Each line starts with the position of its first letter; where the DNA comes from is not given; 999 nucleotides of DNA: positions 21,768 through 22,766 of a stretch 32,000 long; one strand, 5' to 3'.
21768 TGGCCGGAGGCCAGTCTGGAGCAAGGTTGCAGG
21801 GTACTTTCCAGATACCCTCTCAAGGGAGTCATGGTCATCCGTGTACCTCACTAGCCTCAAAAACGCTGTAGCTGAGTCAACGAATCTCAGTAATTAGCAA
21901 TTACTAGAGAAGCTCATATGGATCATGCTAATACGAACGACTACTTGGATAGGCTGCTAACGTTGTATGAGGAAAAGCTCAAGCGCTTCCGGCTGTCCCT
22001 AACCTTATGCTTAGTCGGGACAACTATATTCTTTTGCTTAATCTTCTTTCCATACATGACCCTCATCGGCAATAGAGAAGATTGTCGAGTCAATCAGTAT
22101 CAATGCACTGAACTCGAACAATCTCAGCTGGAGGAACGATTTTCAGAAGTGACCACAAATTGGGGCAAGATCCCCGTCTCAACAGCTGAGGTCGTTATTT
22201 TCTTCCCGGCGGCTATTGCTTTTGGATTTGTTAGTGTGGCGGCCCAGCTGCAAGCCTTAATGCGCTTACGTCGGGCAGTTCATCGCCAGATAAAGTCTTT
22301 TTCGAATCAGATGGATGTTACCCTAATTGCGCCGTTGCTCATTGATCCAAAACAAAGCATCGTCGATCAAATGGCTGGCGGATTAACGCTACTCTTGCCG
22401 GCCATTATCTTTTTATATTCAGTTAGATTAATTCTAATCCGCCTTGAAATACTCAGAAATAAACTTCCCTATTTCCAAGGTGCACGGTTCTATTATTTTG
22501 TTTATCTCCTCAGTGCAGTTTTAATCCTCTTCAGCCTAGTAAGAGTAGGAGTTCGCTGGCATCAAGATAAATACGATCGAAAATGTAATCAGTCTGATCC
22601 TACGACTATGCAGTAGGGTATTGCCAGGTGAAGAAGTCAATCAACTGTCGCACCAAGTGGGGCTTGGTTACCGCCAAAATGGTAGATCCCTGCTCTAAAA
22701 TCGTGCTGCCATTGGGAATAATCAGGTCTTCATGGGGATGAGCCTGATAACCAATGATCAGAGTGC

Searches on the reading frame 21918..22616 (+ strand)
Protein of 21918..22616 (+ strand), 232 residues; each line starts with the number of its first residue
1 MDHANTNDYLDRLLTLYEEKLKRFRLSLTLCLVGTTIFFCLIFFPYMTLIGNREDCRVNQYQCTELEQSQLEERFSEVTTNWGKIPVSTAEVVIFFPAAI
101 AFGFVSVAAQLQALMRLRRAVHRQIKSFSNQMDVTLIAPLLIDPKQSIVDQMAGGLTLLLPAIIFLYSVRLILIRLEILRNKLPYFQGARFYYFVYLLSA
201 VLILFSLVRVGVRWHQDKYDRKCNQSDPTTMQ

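Call 8: search_protein_families(library=pfam, proteins=[window:21918-22616:+], max_evalue=0.01)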
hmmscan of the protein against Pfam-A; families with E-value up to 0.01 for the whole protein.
window:21918-22616:+ (232 aa): 0 families

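Call 61: search_protein_families(library=pfam, proteins=[window:21918-22616:+], max_evalue=10)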
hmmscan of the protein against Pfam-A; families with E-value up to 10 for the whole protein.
window:21918-22616:+ (232 aa): 3 families
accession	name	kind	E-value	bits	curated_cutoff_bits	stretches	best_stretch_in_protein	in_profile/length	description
PF13800.11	Sigma_reg_N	-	0.068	13.9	26.3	1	21-52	4-35/91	Sigma factor regulator N-terminal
PF06305.16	LapA_dom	-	0.075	13.4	28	1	83-129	15-60/64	Lipopolysaccharide assembly protein A domain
PF04080.19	Per1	-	0.09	12.9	25.3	1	55-130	10-85/257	Per1-like family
